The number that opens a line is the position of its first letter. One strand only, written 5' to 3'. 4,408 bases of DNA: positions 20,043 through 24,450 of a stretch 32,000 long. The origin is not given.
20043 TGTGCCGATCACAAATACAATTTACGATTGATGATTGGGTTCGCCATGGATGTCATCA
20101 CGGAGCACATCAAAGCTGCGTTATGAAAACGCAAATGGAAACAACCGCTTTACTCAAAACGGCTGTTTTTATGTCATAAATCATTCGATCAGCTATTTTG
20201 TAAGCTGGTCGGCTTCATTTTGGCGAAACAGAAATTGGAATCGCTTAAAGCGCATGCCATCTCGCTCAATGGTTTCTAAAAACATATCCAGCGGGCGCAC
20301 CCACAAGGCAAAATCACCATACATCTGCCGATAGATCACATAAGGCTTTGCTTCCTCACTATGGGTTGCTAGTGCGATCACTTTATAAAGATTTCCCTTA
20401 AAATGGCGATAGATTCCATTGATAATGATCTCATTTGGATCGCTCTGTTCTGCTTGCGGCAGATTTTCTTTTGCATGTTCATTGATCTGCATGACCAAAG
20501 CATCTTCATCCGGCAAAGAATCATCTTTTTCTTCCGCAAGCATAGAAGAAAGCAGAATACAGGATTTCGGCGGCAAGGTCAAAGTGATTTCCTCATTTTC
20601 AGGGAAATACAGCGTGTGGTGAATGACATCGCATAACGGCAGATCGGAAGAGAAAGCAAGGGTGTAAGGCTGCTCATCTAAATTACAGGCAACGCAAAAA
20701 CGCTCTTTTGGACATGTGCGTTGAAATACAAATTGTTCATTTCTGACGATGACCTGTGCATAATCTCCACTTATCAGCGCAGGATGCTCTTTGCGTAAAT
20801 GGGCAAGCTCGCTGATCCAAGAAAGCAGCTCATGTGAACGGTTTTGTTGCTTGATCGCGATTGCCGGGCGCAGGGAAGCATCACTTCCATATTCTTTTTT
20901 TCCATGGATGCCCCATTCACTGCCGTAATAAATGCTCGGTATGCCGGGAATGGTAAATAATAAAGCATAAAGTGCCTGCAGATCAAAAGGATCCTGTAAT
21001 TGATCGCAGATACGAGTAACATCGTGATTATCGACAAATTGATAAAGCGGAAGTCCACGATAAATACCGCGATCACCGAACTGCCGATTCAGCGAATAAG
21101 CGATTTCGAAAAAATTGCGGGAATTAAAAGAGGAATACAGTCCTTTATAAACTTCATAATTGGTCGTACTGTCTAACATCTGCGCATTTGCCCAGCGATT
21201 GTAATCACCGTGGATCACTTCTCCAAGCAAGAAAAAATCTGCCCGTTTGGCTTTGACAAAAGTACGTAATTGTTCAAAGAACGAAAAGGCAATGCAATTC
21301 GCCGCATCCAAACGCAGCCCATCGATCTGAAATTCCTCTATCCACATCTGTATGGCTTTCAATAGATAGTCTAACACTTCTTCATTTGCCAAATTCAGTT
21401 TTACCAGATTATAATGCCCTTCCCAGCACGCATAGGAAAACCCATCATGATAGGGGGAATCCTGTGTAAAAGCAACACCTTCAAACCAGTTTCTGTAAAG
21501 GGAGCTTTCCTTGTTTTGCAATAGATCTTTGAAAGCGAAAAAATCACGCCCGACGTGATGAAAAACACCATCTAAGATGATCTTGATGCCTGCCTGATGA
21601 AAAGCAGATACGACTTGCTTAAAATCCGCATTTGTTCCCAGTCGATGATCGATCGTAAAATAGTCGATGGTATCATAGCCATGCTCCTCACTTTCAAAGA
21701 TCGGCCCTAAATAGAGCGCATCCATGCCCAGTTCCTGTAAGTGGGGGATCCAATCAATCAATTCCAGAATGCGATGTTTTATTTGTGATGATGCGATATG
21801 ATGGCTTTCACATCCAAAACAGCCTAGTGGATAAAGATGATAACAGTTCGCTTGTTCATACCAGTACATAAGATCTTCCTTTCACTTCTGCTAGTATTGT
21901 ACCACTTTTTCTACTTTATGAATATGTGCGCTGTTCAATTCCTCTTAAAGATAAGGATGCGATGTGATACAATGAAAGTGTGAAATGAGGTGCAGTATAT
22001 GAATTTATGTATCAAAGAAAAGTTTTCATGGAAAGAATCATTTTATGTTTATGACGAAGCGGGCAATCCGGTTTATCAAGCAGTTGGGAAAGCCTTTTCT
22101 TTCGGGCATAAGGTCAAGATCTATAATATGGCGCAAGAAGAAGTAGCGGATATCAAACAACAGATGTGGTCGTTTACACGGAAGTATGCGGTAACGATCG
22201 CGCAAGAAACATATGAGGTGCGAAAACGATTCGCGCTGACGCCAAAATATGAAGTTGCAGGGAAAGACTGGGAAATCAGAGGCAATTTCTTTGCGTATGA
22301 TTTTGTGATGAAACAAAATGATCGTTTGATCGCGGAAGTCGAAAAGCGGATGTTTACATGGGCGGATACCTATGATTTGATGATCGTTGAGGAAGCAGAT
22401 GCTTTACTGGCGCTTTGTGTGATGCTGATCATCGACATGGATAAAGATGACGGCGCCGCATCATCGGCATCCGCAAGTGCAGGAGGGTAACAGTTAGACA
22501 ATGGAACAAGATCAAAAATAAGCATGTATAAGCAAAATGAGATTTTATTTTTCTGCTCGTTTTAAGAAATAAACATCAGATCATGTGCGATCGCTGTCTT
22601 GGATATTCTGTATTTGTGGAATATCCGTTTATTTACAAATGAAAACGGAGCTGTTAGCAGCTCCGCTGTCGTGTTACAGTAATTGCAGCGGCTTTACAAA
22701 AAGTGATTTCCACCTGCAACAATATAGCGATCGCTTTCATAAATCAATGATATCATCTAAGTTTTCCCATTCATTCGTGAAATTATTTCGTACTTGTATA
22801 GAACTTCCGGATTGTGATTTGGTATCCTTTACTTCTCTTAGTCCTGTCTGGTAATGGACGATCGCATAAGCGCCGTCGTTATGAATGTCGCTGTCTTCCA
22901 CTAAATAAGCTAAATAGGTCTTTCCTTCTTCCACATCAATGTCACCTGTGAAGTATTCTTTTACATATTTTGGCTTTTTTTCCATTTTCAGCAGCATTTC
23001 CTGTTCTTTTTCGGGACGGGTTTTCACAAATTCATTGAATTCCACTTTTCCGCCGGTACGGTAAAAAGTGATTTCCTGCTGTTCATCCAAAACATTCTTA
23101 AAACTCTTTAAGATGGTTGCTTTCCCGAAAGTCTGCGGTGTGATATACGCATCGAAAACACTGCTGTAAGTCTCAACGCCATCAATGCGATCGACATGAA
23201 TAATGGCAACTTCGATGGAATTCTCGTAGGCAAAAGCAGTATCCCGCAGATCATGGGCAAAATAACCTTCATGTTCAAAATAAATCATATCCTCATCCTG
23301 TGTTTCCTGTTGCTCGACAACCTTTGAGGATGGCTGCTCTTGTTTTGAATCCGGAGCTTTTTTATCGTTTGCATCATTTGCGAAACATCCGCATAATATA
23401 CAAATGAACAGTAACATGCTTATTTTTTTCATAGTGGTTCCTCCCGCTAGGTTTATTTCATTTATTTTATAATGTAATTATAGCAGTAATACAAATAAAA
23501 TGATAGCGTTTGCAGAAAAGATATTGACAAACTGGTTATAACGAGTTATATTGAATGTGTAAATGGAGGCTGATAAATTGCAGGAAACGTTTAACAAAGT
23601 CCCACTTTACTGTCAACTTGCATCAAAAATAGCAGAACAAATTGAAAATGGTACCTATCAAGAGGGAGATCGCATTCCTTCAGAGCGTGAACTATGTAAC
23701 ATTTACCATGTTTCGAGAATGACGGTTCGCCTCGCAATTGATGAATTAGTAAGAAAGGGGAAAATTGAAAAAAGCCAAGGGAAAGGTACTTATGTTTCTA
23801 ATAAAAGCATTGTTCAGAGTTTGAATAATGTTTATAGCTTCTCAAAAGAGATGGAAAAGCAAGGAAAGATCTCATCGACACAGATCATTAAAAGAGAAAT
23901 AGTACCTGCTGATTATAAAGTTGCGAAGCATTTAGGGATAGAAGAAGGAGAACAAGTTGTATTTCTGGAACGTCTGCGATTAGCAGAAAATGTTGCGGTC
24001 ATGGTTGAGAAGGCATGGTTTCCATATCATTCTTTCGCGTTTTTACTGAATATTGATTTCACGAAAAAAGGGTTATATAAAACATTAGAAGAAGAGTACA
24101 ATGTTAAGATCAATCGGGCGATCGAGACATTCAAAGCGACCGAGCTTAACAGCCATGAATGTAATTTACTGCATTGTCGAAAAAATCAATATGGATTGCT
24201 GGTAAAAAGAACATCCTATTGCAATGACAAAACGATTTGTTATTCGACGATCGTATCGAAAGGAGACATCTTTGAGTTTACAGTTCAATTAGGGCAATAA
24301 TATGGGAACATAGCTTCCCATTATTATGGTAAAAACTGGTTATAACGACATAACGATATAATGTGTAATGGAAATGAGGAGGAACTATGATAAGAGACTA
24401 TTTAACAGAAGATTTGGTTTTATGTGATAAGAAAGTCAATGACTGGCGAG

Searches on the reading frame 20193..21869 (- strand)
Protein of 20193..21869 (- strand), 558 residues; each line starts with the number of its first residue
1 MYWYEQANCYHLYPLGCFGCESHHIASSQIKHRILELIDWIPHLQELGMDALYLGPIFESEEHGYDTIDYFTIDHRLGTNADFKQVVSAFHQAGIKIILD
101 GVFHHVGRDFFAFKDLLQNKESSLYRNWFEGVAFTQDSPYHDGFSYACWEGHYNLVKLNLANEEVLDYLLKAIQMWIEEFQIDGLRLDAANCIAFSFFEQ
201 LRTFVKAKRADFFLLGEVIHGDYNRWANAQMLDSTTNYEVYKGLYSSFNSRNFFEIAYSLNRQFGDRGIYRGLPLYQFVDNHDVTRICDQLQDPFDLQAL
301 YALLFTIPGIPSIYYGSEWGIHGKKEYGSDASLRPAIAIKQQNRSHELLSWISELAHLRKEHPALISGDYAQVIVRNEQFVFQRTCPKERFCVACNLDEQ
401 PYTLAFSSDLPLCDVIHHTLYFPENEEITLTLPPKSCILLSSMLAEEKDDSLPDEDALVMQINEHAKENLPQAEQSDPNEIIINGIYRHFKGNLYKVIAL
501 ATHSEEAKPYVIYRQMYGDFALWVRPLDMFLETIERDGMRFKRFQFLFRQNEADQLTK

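Call 40: search_protein_families(library=pfam, proteins=[window:20193-21869:-], max_evalue=0.00001)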
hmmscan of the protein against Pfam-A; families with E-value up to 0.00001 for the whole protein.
window:20193-21869:- (558 aa): 2 families
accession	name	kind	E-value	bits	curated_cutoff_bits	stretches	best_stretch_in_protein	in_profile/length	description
PF00128.31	Alpha-amylase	-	1.3e-49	170.1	22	1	38-330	22-368/446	Alpha amylase, catalytic domain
PF07866.17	DUF1653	-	4.3e-27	94.7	23.5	1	485-545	1-61/62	Protein of unknown function (DUF1653)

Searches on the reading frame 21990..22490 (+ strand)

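Call 40: search_protein_families(library=pfam, proteins=[window:21990-22490:+], max_evalue=0.00001)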
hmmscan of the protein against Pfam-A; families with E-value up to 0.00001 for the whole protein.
window:21990-22490:+ (166 aa): 1 family
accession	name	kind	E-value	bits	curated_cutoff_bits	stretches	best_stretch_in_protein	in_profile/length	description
PF04525.18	LOR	-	7.9e-14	52.2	24.5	1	8-146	18-186/187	LURP-one-related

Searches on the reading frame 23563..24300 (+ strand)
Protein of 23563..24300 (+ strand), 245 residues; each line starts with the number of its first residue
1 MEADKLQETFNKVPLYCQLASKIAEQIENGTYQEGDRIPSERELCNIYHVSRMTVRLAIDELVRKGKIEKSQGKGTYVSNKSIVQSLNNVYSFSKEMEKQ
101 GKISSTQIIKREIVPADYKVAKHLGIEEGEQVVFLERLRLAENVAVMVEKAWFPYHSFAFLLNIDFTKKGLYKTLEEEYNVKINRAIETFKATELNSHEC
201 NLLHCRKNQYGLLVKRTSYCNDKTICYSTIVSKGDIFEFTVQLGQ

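Call 40: search_protein_families(library=pfam, proteins=[window:23563-24300:+], max_evalue=0.00001)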
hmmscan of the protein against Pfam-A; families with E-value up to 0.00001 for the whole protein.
window:23563-24300:+ (245 aa): 2 families
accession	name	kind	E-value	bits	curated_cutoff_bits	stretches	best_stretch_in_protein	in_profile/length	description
PF07702.18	UTRA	-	3.8e-33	114.7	23.8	1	100-237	2-140/141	UTRA domain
PF00392.27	GntR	-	3.6e-19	68.6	27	1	16-78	2-64/64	Bacterial regulatory proteins, gntR family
